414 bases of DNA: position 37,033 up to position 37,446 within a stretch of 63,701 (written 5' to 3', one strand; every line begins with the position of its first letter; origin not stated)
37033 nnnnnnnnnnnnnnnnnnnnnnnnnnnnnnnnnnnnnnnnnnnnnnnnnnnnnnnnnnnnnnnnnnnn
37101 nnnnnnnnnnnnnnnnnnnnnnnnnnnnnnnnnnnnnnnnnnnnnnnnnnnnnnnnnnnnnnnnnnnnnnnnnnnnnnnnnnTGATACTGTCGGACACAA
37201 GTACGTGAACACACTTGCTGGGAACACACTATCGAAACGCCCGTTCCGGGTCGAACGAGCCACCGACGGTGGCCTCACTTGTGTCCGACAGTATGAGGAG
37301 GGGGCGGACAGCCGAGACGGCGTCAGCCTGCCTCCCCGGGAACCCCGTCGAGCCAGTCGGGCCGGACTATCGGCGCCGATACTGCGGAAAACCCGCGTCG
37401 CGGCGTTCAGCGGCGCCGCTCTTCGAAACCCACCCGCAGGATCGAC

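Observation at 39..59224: Two unrelated MITE families both make T-N-A duplications, and six of nine copies sit exactly on the TGA stop codon of a gene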

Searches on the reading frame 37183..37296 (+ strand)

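Call 53: search_protein_families(library=pfam, proteins=[L079:2507-3040:-, L079:2983-3528:-, L079:3759-4301:-, L079:4255-4785:-], max_evalue=0.01)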
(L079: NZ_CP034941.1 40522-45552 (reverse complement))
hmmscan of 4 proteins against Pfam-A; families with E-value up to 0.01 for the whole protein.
L079:2507-3040:- (177 aa): 1 family
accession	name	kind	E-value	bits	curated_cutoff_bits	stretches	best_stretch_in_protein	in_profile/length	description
PF13358.12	DDE_3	-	1.4e-31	109.8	28.6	1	29-156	14-146/146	DDE superfamily endonuclease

L079:2983-3528:- (181 aa): 4 families
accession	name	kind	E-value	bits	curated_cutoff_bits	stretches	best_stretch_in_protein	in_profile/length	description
PF13592.12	HTH_33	-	1e-18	67.1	25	1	111-166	3-58/60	Winged helix-turn helix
PF13565.12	HTH_32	-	1.4e-10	42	33.7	1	56-139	2-73/73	Homeodomain-like domain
PF13384.12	HTH_23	-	0.0059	16.8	24.6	0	25-62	5-40/50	Homeodomain-like domain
PF13276.12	HTH_21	-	0.0093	16.6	28.1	0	120-150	28-58/60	HTH-like domain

L079:3759-4301:- (180 aa): 2 families
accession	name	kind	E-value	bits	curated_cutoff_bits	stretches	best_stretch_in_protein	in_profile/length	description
PF13358.12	DDE_3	-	1.1e-28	100.4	28.6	1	20-159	2-146/146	DDE superfamily endonuclease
PF00665.32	rve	-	0.0064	17.2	32.6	0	74-122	43-93/102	Integrase core domain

L079:4255-4785:- (176 aa): 5 families
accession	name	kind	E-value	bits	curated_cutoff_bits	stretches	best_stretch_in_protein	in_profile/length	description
PF13565.12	HTH_32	-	1e-14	55.3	33.7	1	59-140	1-73/73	Homeodomain-like domain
PF13592.12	HTH_33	-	2e-10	40.5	25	1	113-164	4-55/60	Winged helix-turn helix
PF13384.12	HTH_23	-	2.2e-08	34.1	24.6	1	28-73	2-47/50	Homeodomain-like domain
PF13551.12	HTH_29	-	1.5e-07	31.8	28.1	1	38-92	6-62/64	Winged helix-turn helix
PF13518.12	HTH_28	-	7.1e-06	26.4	25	1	33-85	2-51/52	Helix-turn-helix domain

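Call 54: search_dna_similar(query=L079:2507-3040:-, collection=plasmids, mode=protein, max_evalue=1e-20, max_rows=60)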
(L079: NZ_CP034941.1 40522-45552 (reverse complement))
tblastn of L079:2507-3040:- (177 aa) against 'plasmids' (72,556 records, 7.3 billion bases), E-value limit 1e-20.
Records with a match: 62; places in all: 138; records where one place covers at least 80% of the query: 61.
Best place of each record, by identity: >=99% 1; 90-95% 3; 80-90% 8; 60-80% 1; <60% 49.
By first word of the organism name: Natrinema 10; Haloferax 8; Haloarcula 6; Halorubrum 4; Natribaculum 4; Halorientalis 3; Natrarchaeobaculum 3; Natronococcus 2; Halococcus 2; Halanaeroarchaeum 2; and 15 more.
By predicted mobility (MOB-suite, as given by PLSDB): non-mobilizable 62.
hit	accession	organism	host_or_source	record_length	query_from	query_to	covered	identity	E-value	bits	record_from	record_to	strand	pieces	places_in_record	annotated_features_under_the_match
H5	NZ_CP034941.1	Halorubrum ezzemoulense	Cell Culture,Hypersaline Lake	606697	1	177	100%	99.4%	1e-113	361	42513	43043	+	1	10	IS630 family transposase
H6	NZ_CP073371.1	Haloarcula sinaiiensis ATCC 33800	cell culture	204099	1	177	100%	91.5%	8e-106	338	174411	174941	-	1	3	IS630 family transposase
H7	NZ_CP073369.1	Haloarcula sinaiiensis ATCC 33800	cell culture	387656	1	176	99%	90.9%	1e-104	335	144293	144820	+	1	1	IS630 family transposase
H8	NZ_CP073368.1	Haloarcula sinaiiensis ATCC 33800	cell culture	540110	1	176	99%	90.9%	1e-104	335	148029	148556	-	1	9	IS630 family transposase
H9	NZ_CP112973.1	Halovenus salina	cell cuture,Isla Bacuta saltern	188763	1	176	99%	88.1%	5e-100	322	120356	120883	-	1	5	IS630 family transposase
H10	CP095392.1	Natribaculum breve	cell culture,saline soil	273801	1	177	100%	87.0%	2e-100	323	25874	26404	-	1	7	record has no annotation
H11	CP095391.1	Natribaculum breve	cell culture,saline soil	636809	1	177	100%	86.4%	8e-100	321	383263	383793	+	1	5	none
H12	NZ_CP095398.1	Natribaculum luteum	cell culture,brine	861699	1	177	100%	86.4%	8e-100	321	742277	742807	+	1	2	IS630 family transposase | UvrD-helicase domain-containing protein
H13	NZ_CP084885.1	Natrinema zhouii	pure culture,Salt mine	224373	1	177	100%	85.3%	2e-97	315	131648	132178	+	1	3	IS630 family transposase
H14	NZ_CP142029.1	Haloarcula sp. GH36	cell culture,inland salt lake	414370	1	177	100%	83.8%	2e-75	328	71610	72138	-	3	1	none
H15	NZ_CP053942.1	Halorubrum salinarum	soil,single cell,solar salt farm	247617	4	172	95%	85.8%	4e-92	299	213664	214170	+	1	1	IS630 family transposase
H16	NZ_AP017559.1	Halopenitus persicus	-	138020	1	177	99%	81.3%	3e-69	307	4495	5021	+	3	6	none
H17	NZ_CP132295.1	Natronococcus sp. AD-5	cell culture,sediment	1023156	6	172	94%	79.6%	6e-79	261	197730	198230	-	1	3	record has no annotation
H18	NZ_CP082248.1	Natrinema sp. SYSU A 869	cell culture,salt lake sediment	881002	2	177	99%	48.0%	2e-50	180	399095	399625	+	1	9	IS630 family transposase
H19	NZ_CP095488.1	Halorientalis marina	cell culture,salt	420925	6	175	96%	49.7%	5e-36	176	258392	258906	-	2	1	transposase | IS630 family transposase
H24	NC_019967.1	Natrinema pellirubrum DSM 15624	-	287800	3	175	98%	40.8%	9e-33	129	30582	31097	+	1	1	IS630-like element ISNpe3 family transposase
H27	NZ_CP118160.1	Halosimplex aquaticum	cell culture,solar salterns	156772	5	175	97%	41.3%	2e-32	129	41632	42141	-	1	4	IS630 family transposase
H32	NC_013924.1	Natrialba magadii ATCC 43099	-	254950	3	175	98%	40.2%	4e-31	125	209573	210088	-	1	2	IS630-like element ISNamo16 family transposase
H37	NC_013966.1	Haloferax volcanii DS2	-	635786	6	175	96%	40.9%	1e-31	126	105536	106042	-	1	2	IS630 family transposase (x2)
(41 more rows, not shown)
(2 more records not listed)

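Call 55: get_annotated_region(hit=H6, flank=1500)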
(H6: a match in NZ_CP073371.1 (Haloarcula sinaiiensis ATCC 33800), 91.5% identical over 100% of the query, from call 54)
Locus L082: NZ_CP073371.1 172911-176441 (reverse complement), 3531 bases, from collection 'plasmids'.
description: Haloarcula sinaiiensis ATCC 33800 plasmid pHsi204, complete sequence
organism: Haloarcula sinaiiensis ATCC 33800 (NCBI taxid 662476)
taxonomy: Archaea; Euryarchaeota; Halobacteria; Halobacteriales; Haloarculaceae; Haloarcula; Haloarcula sinaiiensis; Haloarcula sinaiiensis ATCC 33800
host: -; source: cell culture; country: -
typing (MOB-suite, as given by PLSDB): non-mobilizable
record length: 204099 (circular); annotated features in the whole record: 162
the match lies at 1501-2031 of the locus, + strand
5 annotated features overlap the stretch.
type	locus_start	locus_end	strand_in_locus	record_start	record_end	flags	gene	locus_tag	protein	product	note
CDS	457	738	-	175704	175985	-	-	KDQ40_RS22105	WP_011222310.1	hypothetical protein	-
CDS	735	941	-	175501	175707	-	-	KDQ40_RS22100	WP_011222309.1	hypothetical protein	-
CDS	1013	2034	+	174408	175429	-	-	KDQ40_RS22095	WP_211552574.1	IS630 family transposase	-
CDS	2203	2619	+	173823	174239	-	-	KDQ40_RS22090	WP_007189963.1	DoxX family protein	-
CDS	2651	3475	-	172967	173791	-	-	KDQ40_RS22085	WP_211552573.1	IS5 family transposase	-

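Call 56: get_annotated_region(hit=H9, flank=1500)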
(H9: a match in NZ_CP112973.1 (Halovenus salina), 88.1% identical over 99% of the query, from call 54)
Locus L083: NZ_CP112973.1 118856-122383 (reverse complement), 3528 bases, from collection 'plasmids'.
description: Halovenus salina strain JCM 30072 plasmid unnamed1, complete sequence
organism: Halovenus salina (NCBI taxid 1510225)
taxonomy: Archaea; Euryarchaeota; Halobacteria; Halobacteriales; Haloarculaceae; Halovenus; Halovenus salina
host: -; source: cell cuture,Isla Bacuta saltern; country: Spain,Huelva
typing (MOB-suite, as given by PLSDB): non-mobilizable
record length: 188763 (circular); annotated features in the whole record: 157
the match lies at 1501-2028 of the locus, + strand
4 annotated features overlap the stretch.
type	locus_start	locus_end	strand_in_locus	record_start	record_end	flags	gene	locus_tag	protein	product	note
CDS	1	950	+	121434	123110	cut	-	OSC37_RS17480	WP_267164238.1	transposase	GO:0006313 - DNA transposition [Evidence IEA]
CDS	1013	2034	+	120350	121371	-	-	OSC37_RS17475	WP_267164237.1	IS630 family transposase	-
CDS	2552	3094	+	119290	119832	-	-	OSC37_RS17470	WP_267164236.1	hypothetical protein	-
CDS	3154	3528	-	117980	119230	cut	-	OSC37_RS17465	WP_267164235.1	transposase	-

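Call 57: get_annotated_region(hit=H13, flank=1500)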
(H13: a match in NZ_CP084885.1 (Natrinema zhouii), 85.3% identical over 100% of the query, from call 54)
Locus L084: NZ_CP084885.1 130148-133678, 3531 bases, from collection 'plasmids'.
description: Natrinema zhouii strain YPL30 plasmid unnamed4, complete sequence
organism: Natrinema zhouii (NCBI taxid 1710539)
taxonomy: Archaea; Euryarchaeota; Halobacteria; Halobacteriales; Natrialbaceae; Natrinema; Natrinema zhouii
host: -; source: pure culture,Salt mine; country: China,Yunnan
typing (MOB-suite, as given by PLSDB): non-mobilizable; mating-pair formation MPF_T
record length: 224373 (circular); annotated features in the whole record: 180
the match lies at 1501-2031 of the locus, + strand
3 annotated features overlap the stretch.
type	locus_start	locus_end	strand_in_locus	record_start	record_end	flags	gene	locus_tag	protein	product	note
CDS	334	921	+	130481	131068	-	-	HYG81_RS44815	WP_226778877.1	hypothetical protein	-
CDS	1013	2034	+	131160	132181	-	-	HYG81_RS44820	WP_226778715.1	IS630 family transposase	-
CDS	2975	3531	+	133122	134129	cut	-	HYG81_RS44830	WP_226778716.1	arsenic resistance protein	-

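Call 58: get_annotated_region(hit=H18, flank=1500)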
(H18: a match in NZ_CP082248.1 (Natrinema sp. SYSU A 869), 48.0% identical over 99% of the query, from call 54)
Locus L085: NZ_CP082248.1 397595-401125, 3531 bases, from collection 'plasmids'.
description: Natrinema sp. SYSU A 869 plasmid unnamed2, complete sequence
organism: Natrinema sp. SYSU A 869 (NCBI taxid 2871694)
taxonomy: Archaea; Euryarchaeota; Halobacteria; Halobacteriales; Natrialbaceae; Natrinema; Natrinema sp. SYSU A 869
host: -; source: cell culture,salt lake sediment; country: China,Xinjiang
typing (MOB-suite, as given by PLSDB): non-mobilizable; mating-pair formation MPF_T
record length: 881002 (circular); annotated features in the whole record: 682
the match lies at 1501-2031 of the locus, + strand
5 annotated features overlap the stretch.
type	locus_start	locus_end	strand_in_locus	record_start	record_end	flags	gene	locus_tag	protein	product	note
CDS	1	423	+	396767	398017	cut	-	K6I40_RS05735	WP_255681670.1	BCCT family transporter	GO:0071705 - nitrogen compound transport [Evidence IEA]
CDS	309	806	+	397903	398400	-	-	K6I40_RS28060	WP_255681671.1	BCCT family transporter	GO:0071705 - nitrogen compound transport [Evidence IEA]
CDS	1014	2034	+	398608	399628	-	-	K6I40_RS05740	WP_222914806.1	IS630 family transposase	-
CDS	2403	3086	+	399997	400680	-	-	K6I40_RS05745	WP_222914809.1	IS6 family transposase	-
CDS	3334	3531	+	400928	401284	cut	-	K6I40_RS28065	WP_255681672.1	EamA family transporter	-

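Call 59: get_annotated_region(hit=H24, flank=1500)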
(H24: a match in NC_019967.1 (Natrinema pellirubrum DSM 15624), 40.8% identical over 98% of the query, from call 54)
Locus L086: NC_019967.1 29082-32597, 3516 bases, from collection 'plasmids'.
description: Natrinema pellirubrum DSM 15624 plasmid pNATPE01, complete sequence
organism: Natrinema pellirubrum DSM 15624 (NCBI taxid 797303)
taxonomy: Archaea; Euryarchaeota; Halobacteria; Halobacteriales; Natrialbaceae; Natrinema; Natrinema pellirubrum; Natrinema pellirubrum DSM 15624
host: -; source: -; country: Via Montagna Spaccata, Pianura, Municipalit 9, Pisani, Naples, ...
typing (MOB-suite, as given by PLSDB): non-mobilizable; mating-pair formation MPF_T
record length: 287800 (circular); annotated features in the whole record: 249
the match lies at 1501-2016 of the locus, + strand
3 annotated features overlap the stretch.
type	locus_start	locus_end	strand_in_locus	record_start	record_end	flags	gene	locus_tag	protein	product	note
CDS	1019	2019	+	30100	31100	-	-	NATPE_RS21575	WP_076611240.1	IS630-like element ISNpe3 family transposase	GO:0006313 - DNA transposition [Evidence IEA]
CDS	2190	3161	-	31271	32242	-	-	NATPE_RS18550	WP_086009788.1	phosphoadenosine phosphosulfate reductase family protein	-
CDS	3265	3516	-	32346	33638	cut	aglM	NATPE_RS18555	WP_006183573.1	UDP-glucose 6-dehydrogenase AglM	GO:0006065 - UDP-glucuronate biosynthetic process [Evidence IEA]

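Call 60: get_annotated_region(hit=H27, flank=1500)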
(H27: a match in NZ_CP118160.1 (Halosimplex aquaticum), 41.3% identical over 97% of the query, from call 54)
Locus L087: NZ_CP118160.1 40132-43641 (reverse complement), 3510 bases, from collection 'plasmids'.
description: Halosimplex aquaticum strain XZYJT29 plasmid unnamed2, complete sequence
organism: Halosimplex aquaticum (NCBI taxid 3026162)
taxonomy: Archaea; Euryarchaeota; Halobacteria; Halobacteriales; Haloarculaceae; Halosimplex; Halosimplex aquaticum
host: -; source: cell culture,solar salterns; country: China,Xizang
typing (MOB-suite, as given by PLSDB): non-mobilizable
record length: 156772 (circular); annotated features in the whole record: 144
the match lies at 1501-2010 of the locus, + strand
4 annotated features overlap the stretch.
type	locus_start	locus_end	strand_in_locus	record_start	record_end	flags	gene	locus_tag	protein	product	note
CDS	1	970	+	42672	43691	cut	-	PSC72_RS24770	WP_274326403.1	hypothetical protein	-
CDS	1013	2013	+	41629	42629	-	-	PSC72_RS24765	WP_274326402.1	IS630 family transposase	-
CDS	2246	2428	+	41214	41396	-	-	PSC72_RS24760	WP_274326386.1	hypothetical protein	-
CDS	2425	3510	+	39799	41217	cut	-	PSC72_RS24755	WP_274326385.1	hypothetical protein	-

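Call 61: get_annotated_region(hit=H32, flank=1500)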
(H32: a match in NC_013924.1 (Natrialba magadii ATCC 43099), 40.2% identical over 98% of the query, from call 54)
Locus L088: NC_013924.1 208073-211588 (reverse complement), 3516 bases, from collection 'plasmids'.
description: Natrialba magadii ATCC 43099 plasmid pNMAG02, complete sequence
organism: Natrialba magadii ATCC 43099 (NCBI taxid 547559)
taxonomy: Archaea; Euryarchaeota; Halobacteria; Halobacteriales; Natrialbaceae; Natrialba; Natrialba magadii; Natrialba magadii ATCC 43099
host: -; source: -; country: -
typing (MOB-suite, as given by PLSDB): non-mobilizable
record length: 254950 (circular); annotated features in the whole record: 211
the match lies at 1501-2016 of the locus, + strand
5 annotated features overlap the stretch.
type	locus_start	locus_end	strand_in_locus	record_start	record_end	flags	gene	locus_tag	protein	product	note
CDS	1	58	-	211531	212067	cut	-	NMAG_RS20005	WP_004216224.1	GNAT family N-acetyltransferase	-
CDS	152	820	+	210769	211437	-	-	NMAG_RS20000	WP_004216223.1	helix-turn-helix domain-containing protein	-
CDS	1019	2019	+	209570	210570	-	-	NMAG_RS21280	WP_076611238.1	IS630-like element ISNamo16 family transposase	GO:0006313 - DNA transposition [Evidence IEA]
CDS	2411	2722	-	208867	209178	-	-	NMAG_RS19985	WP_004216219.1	bacteriophage holin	-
CDS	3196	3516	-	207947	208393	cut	-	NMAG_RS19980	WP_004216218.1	hypothetical protein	-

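Call 62: get_annotated_region(hit=H37, flank=1500)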
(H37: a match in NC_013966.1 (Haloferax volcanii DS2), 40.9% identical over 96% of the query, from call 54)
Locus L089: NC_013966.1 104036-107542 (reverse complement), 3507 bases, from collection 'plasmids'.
description: Haloferax volcanii DS2 plasmid pHV4, complete sequence
organism: Haloferax volcanii DS2 (NCBI taxid 309800)
taxonomy: Archaea; Euryarchaeota; Halobacteria; Halobacteriales; Haloferacaceae; Haloferax; Haloferax volcanii; Haloferax volcanii DS2
host: -; source: -; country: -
typing (MOB-suite, as given by PLSDB): non-mobilizable
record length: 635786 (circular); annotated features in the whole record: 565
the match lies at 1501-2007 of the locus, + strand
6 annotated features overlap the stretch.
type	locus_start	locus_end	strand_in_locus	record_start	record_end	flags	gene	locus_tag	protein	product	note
CDS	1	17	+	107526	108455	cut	-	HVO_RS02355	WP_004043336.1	ImmA/IrrE family metallo-endopeptidase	-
CDS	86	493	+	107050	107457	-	-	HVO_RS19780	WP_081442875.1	SWIM zinc finger family protein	-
CDS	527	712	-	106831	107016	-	-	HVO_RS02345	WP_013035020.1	hypothetical protein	-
CDS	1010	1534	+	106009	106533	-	-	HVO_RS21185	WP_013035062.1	IS630 family transposase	-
CDS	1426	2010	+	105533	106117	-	-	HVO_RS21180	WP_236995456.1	IS630 family transposase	-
CDS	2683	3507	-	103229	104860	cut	-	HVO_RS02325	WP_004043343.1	long-chain fatty acid--CoA ligase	-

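Call 75: find_related_loci(query=A1, collection=metagenome_contigs, flank=3000)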
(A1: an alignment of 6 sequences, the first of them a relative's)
Query A1 (177 aa) in metagenome_contigs; peptide patterns used: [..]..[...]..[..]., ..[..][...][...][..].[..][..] (x = any residue, [..] = any of these).
600 stretches matched a pattern (row limit reached: there are more); 248 encode a relative of the query (tblastn E <= 1e-3); the best 80 are kept; 80 distinct loci.
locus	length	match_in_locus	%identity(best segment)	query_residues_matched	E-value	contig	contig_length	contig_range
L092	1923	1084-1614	93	1-177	2e-117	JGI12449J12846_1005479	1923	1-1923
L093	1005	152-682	92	1-177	1e-120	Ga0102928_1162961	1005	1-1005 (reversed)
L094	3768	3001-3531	92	1-177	1e-109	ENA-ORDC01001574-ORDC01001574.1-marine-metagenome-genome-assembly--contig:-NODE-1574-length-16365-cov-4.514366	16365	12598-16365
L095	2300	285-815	91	1-177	6e-114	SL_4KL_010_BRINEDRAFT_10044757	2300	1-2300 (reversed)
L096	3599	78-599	93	4-177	1e-109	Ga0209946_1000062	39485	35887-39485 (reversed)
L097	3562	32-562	90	1-177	5e-109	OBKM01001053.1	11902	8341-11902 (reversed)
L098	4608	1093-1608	91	5-176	4e-107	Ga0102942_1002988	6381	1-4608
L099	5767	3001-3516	92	1-172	7e-107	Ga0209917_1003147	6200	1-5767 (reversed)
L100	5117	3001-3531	90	1-177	1e-106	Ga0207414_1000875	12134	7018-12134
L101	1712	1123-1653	89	1-177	5e-113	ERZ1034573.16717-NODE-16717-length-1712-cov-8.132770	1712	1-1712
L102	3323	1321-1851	89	1-177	5e-108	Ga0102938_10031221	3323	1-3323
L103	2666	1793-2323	89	1-177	1e-109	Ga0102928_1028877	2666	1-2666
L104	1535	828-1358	88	1-177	1e-112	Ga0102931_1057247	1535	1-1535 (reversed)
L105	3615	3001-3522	89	4-177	2e-104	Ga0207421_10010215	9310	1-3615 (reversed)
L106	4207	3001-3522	89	4-177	3e-104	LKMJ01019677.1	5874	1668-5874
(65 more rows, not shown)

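Call 77: search_protein_families(library=ncbifam, proteins=[L079:2507-3040:-, L079:2983-3528:-, L079:3759-4301:-], max_evalue=0.00001)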
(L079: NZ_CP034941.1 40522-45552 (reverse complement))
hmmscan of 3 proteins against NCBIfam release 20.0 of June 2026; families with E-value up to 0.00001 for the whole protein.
L079:2507-3040:- (177 aa): 1 family
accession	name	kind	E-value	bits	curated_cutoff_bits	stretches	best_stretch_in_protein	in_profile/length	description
NF033545.0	transpos_IS630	equivalog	2.8e-43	148.5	100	1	4-166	133-298/299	IS630 family transposase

L079:2983-3528:- (181 aa): 1 family
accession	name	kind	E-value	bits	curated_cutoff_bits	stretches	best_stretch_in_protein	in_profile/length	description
NF033545.0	transpos_IS630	equivalog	6.3e-27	94.8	100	1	29-169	3-135/299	IS630 family transposase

L079:3759-4301:- (180 aa): 1 family
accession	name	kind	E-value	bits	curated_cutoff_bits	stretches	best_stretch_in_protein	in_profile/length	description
NF033545.0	transpos_IS630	equivalog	1.4e-38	133.1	100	1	13-169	139-298/299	IS630 family transposase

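Call 79: get_annotated_region(hit=H7, flank=800)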
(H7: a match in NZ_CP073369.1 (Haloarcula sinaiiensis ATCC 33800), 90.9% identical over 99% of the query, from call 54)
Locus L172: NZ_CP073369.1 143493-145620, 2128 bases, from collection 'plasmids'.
description: Haloarcula sinaiiensis ATCC 33800 plasmid pHsi388, complete sequence
organism: Haloarcula sinaiiensis ATCC 33800 (NCBI taxid 662476)
taxonomy: Archaea; Euryarchaeota; Halobacteria; Halobacteriales; Haloarculaceae; Haloarcula; Haloarcula sinaiiensis; Haloarcula sinaiiensis ATCC 33800
host: -; source: cell culture; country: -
typing (MOB-suite, as given by PLSDB): non-mobilizable
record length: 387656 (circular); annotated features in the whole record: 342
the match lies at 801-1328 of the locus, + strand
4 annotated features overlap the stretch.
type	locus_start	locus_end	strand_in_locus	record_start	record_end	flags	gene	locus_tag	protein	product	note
CDS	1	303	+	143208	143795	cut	-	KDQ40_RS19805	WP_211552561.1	DUF3267 domain-containing protein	-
CDS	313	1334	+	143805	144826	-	-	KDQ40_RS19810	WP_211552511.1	IS630 family transposase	-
CDS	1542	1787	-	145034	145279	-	-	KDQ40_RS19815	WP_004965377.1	hypothetical protein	-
CDS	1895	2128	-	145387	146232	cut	-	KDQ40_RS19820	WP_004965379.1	DUF726 domain-containing protein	-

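Call 80: get_annotated_region(hit=H8, flank=800)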
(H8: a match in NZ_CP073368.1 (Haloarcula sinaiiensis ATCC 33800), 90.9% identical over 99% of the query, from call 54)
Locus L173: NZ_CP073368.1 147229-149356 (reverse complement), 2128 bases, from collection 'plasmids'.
description: Haloarcula sinaiiensis ATCC 33800 plasmid pHsi540, complete sequence
organism: Haloarcula sinaiiensis ATCC 33800 (NCBI taxid 662476)
taxonomy: Archaea; Euryarchaeota; Halobacteria; Halobacteriales; Haloarculaceae; Haloarcula; Haloarcula sinaiiensis; Haloarcula sinaiiensis ATCC 33800
host: -; source: cell culture; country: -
typing (MOB-suite, as given by PLSDB): non-mobilizable
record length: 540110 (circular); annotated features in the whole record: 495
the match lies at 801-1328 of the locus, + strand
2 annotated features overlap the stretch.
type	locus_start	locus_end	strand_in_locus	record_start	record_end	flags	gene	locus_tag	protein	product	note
CDS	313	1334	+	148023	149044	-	-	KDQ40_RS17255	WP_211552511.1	IS630 family transposase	-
CDS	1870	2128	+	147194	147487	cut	-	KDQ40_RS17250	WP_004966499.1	hypothetical protein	-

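Call 81: get_annotated_region(hit=H10, flank=800)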
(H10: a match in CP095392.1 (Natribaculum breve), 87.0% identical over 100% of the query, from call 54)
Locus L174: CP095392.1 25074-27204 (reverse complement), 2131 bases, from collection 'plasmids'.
description: Natribaculum breve strain TRM20010 plasmid unnamed2, complete sequence
organism: Natribaculum breve (NCBI taxid 1419050)
taxonomy: Archaea; Euryarchaeota; Halobacteria; Halobacteriales; Natrialbaceae; Natribaculum; Natribaculum breve
host: -; source: cell culture,saline soil; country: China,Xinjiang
typing (MOB-suite, as given by PLSDB): non-mobilizable
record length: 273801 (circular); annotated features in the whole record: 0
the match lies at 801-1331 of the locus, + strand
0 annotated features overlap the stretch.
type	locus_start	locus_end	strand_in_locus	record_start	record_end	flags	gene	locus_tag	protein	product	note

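Call 82: get_annotated_region(hit=H11, flank=800)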
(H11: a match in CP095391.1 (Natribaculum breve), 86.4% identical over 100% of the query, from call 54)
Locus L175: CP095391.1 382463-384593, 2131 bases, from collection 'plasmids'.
description: Natribaculum breve strain TRM20010 plasmid unnamed1, complete sequence
organism: Natribaculum breve (NCBI taxid 1419050)
taxonomy: Archaea; Euryarchaeota; Halobacteria; Halobacteriales; Natrialbaceae; Natribaculum; Natribaculum breve
host: -; source: cell culture,saline soil; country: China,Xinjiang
typing (MOB-suite, as given by PLSDB): non-mobilizable
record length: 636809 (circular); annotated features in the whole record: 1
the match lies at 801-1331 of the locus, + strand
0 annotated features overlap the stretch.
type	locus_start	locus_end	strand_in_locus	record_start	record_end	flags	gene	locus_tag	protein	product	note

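Call 83: get_annotated_region(hit=H12, flank=800)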
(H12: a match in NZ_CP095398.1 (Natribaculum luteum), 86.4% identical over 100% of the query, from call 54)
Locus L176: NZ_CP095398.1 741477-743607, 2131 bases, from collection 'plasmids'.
description: Natribaculum luteum strain IBRC-M 10912 plasmid unnamed1, complete sequence
organism: Natribaculum luteum (NCBI taxid 1586232)
taxonomy: Archaea; Euryarchaeota; Halobacteria; Halobacteriales; Natrialbaceae; Natribaculum; Natribaculum luteum
host: -; source: cell culture,brine; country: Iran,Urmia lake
typing (MOB-suite, as given by PLSDB): non-mobilizable
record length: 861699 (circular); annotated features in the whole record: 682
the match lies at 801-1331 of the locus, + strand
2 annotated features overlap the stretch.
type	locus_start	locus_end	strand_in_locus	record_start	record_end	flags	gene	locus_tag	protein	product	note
CDS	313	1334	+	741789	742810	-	-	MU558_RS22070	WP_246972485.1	IS630 family transposase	-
CDS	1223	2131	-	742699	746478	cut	-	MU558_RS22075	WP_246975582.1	UvrD-helicase domain-containing protein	-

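Call 84: get_annotated_region(hit=H15, flank=800)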
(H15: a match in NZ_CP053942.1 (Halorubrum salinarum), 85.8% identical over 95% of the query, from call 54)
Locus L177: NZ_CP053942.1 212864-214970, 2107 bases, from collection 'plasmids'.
description: Halorubrum salinarum strain RHB-C plasmid pHAR01, complete sequence
organism: Halorubrum salinarum (NCBI taxid 2739057)
taxonomy: Archaea; Euryarchaeota; Halobacteria; Halobacteriales; Haloferacaceae; Halorubrum; Halorubrum salinarum
host: -; source: soil,single cell,solar salt farm; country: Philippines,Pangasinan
typing (MOB-suite, as given by PLSDB): non-mobilizable
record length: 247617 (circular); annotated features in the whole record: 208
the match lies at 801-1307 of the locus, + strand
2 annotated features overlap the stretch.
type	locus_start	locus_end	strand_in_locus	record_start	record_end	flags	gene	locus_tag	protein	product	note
CDS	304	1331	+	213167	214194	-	-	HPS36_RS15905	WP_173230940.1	IS630 family transposase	-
CDS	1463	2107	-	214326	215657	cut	-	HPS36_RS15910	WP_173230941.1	M28 family metallopeptidase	-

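Call 85: get_annotated_region(hit=H17, flank=800)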
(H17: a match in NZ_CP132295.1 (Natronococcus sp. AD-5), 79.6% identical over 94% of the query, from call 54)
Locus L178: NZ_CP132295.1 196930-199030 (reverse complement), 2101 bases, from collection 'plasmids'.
description: Natronococcus sp. AD-5 plasmid unnamed1, complete sequence
organism: Natronococcus sp. AD-5 (NCBI taxid 3068275)
taxonomy: Archaea; Euryarchaeota; Halobacteria; Halobacteriales; Natrialbaceae; Natronococcus; Natronococcus sp. AD-5
host: -; source: cell culture,sediment; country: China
typing (MOB-suite, as given by PLSDB): non-mobilizable
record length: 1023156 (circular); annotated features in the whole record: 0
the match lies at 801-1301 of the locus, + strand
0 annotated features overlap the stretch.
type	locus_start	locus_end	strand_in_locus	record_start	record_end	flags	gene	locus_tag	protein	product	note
